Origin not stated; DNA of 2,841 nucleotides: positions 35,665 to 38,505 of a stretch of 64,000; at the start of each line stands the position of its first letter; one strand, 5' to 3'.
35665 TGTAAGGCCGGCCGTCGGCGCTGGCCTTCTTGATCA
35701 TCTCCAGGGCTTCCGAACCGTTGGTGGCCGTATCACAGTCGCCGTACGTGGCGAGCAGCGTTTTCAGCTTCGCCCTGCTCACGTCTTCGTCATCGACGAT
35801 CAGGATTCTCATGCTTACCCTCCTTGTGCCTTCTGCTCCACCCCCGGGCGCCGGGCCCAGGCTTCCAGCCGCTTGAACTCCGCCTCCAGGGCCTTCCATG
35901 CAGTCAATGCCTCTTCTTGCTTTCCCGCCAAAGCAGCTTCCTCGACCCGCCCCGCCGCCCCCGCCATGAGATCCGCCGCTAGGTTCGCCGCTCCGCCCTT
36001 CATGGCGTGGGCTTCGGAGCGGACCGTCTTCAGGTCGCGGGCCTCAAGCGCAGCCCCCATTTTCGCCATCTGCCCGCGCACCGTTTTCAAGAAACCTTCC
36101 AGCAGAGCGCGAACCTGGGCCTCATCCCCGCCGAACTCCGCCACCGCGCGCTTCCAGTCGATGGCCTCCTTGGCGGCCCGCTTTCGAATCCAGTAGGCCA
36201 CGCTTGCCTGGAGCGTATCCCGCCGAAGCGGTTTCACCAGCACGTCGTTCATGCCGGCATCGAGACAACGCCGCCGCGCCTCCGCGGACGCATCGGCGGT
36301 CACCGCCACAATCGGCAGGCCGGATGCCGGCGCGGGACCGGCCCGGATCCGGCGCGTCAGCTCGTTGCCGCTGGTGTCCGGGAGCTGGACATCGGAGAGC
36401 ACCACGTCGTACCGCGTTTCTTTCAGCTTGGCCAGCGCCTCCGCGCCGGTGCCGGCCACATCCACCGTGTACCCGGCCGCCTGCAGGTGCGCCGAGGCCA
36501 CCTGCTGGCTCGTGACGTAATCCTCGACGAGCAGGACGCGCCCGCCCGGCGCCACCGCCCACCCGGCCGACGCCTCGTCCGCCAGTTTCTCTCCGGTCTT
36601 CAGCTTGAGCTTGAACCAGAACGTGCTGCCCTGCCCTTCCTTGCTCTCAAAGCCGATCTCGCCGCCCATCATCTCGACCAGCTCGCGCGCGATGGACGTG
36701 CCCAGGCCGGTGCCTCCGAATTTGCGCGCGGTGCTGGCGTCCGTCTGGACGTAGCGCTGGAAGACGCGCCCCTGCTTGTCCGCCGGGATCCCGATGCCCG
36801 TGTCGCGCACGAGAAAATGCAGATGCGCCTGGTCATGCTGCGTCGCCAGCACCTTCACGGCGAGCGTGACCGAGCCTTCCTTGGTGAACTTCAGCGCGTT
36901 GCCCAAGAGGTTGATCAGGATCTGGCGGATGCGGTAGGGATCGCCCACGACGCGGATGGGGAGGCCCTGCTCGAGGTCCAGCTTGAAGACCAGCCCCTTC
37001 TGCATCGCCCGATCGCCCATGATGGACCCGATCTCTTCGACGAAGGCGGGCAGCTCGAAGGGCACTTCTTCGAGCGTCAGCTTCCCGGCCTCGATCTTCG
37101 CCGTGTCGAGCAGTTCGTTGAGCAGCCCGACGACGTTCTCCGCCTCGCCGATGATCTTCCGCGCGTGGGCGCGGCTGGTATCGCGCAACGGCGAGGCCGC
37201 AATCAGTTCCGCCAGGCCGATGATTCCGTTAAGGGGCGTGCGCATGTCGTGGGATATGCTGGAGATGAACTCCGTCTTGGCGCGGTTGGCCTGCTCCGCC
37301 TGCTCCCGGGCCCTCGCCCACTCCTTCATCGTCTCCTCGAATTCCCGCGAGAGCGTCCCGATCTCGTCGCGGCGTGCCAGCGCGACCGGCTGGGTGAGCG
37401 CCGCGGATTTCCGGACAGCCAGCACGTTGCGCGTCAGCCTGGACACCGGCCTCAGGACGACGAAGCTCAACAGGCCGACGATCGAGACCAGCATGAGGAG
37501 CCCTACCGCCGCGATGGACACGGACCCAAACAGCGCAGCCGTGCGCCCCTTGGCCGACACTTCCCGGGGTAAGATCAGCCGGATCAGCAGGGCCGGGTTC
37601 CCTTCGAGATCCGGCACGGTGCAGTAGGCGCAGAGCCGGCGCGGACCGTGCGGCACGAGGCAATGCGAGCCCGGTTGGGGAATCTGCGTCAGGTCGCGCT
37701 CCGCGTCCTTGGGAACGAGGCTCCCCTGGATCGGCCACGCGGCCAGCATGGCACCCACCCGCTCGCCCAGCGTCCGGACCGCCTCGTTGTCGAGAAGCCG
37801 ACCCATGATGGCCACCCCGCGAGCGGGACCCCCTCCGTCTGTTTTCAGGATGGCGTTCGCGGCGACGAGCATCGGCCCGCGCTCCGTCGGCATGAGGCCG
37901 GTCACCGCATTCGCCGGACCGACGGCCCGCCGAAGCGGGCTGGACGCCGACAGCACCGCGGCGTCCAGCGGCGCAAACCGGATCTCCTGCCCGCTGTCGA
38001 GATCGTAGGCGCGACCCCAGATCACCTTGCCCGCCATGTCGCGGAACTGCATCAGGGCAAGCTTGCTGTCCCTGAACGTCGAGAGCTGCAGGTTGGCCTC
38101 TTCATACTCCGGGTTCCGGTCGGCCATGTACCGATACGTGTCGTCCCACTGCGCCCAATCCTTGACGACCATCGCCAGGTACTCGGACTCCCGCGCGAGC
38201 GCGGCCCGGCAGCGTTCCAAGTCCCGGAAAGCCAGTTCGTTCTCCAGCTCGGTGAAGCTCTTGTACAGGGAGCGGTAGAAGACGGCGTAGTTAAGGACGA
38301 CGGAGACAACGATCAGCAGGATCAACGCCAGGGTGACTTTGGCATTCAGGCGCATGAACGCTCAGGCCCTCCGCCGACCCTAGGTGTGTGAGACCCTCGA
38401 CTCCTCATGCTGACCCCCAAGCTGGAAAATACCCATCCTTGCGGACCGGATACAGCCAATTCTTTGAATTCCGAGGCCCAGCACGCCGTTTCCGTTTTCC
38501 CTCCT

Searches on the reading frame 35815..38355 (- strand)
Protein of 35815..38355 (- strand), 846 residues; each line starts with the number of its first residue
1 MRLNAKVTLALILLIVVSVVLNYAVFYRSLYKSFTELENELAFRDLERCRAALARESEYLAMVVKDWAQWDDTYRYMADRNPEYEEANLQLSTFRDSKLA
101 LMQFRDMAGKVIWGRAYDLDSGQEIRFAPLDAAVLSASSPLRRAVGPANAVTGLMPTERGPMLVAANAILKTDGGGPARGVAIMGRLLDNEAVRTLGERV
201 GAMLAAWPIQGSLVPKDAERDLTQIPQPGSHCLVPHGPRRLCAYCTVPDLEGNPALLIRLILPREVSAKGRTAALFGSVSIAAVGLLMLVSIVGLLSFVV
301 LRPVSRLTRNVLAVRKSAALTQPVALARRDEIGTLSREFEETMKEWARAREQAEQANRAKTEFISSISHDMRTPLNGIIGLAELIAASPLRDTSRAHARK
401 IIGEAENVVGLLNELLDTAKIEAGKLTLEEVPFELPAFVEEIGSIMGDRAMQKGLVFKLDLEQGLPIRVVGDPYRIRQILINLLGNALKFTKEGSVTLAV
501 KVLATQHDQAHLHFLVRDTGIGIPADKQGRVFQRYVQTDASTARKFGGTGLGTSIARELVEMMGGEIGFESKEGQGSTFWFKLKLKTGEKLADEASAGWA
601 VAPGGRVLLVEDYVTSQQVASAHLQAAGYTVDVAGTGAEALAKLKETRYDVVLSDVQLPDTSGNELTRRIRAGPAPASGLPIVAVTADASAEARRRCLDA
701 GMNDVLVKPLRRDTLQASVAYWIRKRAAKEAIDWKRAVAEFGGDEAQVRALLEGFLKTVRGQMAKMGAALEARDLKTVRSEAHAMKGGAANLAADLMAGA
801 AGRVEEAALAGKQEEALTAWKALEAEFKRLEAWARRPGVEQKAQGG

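Call 12: search_protein_families(library=pfam, proteins=[window:35815-38355:-], max_evalue=0.001)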
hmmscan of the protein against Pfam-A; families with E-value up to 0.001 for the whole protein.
window:35815-38355:- (846 aa): 6 families
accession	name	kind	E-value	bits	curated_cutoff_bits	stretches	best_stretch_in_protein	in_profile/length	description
PF05228.19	CHASE4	-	6.5e-32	111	26.2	1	52-202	1-135/140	CHASE4 domain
PF02518.31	HATPase_c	-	1.1e-29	103.5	26.4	1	471-586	1-110/111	Histidine kinase-, DNA gyrase B-, and HSP90-like ATPase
PF00072.30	Response_reg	-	1.4e-24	86.9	30.2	1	607-719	1-110/111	Response regulator receiver domain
PF00512.31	HisKA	-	6.4e-16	58.6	26.9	1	359-424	1-66/66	His Kinase A (phospho-acceptor) domain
PF01627.28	Hpt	-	4.2e-10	40.2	24.6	1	751-833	2-84/84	Hpt domain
PF00672.30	HAMP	-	0.00031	21.5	25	0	300-342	6-47/53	HAMP domain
